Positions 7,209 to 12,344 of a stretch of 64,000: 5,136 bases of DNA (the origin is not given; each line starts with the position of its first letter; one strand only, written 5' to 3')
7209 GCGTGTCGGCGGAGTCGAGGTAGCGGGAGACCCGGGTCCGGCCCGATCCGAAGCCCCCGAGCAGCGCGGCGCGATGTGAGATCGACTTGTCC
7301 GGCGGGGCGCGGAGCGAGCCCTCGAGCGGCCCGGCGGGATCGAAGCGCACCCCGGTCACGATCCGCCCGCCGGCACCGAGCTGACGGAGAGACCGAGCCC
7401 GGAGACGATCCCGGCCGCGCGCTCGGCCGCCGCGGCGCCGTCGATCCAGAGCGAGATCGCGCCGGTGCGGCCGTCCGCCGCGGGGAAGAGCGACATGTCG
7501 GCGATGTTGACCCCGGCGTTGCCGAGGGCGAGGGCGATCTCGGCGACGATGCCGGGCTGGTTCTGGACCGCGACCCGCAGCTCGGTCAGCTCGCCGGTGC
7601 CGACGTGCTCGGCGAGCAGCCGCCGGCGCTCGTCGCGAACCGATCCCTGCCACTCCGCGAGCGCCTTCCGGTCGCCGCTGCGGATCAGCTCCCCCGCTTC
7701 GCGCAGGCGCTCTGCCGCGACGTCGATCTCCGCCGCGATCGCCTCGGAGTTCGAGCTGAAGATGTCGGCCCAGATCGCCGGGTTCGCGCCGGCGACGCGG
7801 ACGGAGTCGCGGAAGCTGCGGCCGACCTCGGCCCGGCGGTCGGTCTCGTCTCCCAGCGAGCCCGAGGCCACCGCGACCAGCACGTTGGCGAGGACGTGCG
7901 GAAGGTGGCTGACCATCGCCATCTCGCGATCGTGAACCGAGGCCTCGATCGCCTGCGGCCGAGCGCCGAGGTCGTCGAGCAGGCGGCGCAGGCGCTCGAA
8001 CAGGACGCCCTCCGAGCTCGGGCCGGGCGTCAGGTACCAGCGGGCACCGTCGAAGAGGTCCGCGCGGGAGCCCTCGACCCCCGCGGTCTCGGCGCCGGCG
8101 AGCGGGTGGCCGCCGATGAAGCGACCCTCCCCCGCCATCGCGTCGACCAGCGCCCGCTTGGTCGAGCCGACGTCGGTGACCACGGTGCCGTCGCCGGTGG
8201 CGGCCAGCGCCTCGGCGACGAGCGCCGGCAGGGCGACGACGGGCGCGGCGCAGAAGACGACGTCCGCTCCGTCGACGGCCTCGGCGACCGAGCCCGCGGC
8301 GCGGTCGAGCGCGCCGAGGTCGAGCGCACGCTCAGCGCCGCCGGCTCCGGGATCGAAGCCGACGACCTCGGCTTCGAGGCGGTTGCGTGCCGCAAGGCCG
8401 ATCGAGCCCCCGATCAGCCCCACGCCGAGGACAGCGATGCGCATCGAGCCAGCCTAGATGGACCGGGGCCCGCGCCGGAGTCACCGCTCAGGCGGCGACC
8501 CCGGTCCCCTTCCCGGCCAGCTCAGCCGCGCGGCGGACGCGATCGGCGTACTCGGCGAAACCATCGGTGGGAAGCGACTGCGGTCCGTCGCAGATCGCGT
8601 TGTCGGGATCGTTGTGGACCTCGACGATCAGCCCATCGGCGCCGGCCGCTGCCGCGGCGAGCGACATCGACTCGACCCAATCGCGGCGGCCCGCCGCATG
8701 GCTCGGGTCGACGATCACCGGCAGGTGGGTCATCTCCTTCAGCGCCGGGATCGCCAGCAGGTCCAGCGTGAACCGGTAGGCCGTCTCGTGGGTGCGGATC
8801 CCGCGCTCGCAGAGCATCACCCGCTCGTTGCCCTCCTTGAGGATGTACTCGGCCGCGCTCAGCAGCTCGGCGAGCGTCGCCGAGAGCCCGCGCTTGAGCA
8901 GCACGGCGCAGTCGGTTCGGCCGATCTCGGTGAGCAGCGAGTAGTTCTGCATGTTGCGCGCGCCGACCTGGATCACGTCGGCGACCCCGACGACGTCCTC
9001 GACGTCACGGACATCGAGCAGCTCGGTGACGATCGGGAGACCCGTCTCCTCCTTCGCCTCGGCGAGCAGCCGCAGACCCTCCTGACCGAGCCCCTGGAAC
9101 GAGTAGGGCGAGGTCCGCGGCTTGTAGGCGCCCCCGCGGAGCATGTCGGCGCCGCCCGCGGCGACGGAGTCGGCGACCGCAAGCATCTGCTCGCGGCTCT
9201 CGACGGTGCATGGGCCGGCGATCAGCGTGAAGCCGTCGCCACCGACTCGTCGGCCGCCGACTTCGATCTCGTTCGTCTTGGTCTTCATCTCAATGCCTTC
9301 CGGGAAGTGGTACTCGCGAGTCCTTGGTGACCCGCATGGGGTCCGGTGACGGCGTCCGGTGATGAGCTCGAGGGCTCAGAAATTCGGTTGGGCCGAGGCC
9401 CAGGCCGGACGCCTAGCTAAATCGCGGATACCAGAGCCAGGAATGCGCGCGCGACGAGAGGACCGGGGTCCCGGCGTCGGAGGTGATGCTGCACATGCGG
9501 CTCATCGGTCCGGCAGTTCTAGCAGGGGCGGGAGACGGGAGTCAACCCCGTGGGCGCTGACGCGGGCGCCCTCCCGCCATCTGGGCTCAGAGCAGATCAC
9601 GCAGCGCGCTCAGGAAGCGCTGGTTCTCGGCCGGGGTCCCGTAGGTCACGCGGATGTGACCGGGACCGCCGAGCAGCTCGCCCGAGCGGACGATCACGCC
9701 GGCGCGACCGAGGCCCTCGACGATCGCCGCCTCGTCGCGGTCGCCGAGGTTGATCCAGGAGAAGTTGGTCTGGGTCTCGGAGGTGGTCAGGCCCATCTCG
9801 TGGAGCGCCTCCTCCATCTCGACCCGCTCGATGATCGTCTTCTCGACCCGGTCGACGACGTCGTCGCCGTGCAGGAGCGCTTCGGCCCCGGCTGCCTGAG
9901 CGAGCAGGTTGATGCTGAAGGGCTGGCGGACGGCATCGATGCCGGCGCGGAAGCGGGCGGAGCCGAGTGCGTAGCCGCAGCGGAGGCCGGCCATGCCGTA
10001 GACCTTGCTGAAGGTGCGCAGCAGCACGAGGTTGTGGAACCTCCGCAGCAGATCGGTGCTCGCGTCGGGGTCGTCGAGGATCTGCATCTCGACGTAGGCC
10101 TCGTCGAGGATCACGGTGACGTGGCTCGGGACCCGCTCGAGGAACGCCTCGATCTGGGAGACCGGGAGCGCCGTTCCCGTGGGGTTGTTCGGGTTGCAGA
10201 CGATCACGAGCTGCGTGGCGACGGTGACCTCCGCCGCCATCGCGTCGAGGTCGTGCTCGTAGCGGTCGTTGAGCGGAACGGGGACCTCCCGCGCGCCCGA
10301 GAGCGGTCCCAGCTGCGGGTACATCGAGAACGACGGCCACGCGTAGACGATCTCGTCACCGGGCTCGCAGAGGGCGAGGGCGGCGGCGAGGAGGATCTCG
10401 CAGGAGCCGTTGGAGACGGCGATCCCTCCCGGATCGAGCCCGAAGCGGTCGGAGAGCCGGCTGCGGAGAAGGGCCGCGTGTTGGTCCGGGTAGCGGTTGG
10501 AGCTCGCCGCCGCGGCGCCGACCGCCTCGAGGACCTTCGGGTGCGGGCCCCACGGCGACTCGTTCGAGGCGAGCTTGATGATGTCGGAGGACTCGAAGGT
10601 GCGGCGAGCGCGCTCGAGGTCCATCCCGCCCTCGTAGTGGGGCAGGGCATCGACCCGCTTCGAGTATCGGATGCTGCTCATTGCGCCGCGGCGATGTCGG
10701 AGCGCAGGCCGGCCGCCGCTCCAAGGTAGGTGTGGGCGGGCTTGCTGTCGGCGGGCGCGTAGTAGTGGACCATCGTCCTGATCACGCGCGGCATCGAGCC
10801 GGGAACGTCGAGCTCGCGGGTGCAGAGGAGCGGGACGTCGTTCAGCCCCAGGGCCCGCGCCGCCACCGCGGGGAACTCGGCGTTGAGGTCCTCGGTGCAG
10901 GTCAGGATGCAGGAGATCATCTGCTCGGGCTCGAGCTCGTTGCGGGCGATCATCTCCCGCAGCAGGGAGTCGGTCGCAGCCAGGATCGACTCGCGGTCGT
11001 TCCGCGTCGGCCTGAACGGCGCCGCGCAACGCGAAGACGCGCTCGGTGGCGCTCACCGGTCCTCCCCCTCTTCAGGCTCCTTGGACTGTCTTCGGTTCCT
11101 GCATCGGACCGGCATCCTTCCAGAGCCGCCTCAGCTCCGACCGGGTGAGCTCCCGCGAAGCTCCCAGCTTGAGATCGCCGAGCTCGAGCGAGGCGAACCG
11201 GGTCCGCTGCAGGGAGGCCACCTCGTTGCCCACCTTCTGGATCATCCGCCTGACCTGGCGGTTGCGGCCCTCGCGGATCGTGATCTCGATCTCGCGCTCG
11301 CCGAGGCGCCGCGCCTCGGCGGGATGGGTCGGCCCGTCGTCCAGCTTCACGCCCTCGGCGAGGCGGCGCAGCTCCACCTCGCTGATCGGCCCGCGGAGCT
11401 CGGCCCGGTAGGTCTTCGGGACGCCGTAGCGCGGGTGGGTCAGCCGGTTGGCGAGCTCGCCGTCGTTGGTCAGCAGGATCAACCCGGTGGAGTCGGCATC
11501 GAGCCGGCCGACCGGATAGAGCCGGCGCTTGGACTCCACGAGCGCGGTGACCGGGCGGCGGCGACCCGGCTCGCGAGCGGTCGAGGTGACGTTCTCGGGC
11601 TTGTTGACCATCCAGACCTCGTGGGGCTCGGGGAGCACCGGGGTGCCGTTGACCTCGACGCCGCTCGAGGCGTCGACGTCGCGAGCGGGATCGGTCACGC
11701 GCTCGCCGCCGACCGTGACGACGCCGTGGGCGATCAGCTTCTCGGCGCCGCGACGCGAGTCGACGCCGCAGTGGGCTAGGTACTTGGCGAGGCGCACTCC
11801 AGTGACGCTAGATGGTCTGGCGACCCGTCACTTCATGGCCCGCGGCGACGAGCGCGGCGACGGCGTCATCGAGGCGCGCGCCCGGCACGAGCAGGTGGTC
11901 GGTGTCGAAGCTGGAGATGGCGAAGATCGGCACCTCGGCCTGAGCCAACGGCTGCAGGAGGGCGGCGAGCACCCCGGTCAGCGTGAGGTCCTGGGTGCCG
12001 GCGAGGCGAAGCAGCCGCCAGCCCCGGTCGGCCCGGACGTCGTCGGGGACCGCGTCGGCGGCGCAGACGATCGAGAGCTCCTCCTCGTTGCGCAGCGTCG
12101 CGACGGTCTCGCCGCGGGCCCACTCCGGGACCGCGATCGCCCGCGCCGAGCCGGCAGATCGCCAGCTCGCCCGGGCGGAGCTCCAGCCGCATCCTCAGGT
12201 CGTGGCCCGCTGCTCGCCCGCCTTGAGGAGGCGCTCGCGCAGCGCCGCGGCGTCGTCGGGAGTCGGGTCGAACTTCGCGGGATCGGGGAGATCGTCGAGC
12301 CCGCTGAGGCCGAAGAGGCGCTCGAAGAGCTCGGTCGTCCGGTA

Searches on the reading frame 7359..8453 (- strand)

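Call 86: search_protein_families(library=pfam, proteins=[window:7359-8453:-], max_evalue=0.00001)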
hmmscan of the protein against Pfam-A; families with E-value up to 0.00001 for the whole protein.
window:7359-8453:- (365 aa): 3 families
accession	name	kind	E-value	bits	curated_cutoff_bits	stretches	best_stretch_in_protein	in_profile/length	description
PF02153.23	PDH_N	-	6.3e-27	94.4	26.5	1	20-165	3-151/154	Prephenate dehydrogenase, nucleotide-binding domain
PF20463.3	PDH_C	-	5.9e-20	71.9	22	1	171-268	2-99/102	Prephenate dehydrogenase, dimerization domain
PF01842.31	ACT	-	5.8e-06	26.4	27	0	291-336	2-45/66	ACT domain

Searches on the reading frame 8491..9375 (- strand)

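Call 86: search_protein_families(library=pfam, proteins=[window:8491-9375:-], max_evalue=0.00001)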
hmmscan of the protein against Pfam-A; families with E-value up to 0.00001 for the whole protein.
window:8491-9375:- (295 aa): 2 families
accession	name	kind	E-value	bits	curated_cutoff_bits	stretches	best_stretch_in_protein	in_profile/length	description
PF00793.26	DAHP_synth_1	-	3.9e-75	252.7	25.5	1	44-277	12-258/270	DAHP synthetase I family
PF03102.20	NeuB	-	9.7e-07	28.9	22.1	1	96-290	53-239/241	NeuB family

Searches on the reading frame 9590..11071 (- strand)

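Call 86: search_protein_families(library=pfam, proteins=[window:9590-11071:-], max_evalue=0.00001)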
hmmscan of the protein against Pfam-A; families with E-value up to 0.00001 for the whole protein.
window:9590-11071:- (494 aa): 1 family
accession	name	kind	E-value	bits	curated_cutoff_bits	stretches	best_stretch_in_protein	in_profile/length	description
PF00155.27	Aminotran_1_2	-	1.1e-53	183.2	19.7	1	163-490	2-361/361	Aminotransferase class I and II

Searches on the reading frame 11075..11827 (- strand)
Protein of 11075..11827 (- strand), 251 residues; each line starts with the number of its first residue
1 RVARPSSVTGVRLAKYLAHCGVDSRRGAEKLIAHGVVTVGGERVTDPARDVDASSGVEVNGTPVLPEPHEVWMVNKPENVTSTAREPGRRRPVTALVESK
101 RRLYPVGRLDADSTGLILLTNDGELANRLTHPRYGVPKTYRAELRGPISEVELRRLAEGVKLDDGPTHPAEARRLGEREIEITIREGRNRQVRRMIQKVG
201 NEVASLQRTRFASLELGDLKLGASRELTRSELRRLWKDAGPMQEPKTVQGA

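Call 86: search_protein_families(library=pfam, proteins=[window:11075-11827:-], max_evalue=0.00001)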
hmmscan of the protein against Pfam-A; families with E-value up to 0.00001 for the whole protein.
window:11075-11827:- (251 aa): 2 families
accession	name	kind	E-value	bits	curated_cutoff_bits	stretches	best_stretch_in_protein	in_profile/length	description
PF00849.27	PseudoU_synth_2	-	2.6e-21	76.9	26.8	1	71-197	2-151/152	RNA pseudouridylate synthase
PF01479.30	S4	-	1e-09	38.4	22.8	1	11-53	1-44/48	S4 domain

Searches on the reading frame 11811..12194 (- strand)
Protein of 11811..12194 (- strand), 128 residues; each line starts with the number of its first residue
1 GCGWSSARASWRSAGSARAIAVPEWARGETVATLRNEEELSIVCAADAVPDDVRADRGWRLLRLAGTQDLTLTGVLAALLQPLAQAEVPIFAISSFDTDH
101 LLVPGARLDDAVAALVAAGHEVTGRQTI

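Call 87: search_protein_families(library=pfam, proteins=[window:11811-12194:-], max_evalue=0.00001)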
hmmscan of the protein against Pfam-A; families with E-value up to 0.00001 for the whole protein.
window:11811-12194:- (128 aa): 2 families
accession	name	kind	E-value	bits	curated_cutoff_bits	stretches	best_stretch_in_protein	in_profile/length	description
PF13840.12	ACT_7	-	2.8e-17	62.7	27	1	55-115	2-63/65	ACT domain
PF21631.3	A9CJY8-like_N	-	1.9e-06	27.7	27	1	21-52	13-45/45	A9CJY8-like, N-terminal domain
